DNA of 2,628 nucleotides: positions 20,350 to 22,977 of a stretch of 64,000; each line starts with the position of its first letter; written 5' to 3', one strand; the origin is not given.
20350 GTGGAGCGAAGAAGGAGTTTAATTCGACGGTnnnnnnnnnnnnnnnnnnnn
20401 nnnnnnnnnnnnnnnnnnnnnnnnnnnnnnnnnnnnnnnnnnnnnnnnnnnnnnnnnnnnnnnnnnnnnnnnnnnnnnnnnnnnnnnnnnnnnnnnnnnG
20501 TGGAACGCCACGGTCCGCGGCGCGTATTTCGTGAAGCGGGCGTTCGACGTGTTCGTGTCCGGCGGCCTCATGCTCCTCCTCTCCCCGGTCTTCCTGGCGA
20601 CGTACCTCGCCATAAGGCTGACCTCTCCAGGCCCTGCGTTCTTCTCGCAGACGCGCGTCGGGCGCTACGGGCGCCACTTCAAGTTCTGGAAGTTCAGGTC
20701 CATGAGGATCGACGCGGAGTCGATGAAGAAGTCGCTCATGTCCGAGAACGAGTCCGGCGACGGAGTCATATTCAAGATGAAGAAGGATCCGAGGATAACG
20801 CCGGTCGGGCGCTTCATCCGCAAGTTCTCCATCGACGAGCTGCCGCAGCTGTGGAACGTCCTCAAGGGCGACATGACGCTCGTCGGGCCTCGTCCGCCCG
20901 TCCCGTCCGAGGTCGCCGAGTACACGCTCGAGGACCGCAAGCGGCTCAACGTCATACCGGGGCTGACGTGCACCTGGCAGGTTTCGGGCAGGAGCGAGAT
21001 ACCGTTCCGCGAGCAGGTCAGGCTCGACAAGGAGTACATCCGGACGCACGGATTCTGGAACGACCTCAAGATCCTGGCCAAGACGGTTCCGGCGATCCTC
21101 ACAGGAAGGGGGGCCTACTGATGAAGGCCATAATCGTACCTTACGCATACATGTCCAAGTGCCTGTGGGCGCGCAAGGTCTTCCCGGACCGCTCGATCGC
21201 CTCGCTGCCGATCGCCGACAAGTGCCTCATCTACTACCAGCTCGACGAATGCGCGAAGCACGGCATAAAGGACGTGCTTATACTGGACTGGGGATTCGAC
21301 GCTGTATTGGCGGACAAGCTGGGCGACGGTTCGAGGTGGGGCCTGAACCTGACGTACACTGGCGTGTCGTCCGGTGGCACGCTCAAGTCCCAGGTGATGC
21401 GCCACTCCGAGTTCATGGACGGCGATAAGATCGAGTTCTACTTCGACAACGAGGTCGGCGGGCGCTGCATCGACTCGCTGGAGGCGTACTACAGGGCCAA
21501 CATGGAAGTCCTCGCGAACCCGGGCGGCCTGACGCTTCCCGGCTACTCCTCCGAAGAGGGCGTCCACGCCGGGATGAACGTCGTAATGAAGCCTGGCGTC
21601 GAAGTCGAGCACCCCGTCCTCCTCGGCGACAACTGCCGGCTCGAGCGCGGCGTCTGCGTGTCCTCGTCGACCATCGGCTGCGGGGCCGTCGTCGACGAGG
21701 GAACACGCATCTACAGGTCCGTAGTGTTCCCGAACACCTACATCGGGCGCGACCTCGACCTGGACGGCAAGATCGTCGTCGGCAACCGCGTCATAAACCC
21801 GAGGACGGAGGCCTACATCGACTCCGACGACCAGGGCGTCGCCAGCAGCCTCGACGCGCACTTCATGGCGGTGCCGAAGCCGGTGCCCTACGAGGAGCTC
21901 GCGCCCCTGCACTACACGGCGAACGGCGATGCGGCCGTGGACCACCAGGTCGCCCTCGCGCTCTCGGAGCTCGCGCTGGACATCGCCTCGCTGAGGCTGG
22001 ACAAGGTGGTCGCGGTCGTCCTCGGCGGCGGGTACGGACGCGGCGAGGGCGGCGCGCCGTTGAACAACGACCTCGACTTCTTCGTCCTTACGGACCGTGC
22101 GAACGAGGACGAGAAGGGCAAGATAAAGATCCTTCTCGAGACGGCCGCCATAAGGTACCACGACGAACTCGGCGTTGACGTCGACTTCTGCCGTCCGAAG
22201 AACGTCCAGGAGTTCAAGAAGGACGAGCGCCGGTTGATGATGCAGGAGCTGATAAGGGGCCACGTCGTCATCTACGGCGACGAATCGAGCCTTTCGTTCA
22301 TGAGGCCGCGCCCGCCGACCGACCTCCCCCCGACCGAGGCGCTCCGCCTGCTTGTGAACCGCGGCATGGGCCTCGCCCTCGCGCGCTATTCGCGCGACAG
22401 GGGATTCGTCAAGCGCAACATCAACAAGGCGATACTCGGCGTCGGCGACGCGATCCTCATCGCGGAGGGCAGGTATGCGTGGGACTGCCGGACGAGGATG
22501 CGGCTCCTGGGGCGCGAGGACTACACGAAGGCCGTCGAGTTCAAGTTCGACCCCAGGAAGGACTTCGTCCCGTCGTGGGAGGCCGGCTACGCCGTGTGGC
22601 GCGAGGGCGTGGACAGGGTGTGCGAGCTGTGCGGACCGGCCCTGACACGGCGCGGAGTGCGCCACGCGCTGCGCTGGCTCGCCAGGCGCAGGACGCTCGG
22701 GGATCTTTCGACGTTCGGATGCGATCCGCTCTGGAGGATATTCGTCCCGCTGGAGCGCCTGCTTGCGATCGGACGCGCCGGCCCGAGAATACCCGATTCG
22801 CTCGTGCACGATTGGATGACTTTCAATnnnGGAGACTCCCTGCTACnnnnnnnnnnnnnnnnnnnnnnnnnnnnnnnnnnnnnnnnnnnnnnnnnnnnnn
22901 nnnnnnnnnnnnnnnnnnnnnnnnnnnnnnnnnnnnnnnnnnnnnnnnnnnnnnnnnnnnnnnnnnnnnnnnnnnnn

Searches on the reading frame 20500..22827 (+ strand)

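Call 30: search_protein_families(library=pfam, proteins=[window:20500-22827:+], max_evalue=0.0001)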
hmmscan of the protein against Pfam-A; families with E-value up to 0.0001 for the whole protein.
window:20500-22827:+ (776 aa): 1 family
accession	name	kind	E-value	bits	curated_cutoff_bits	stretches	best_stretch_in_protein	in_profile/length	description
PF25084.1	LbH_EIF2B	-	1.1e-06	29.1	54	1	355-434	4-83/105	EIF2B subunit epsilon LbH domain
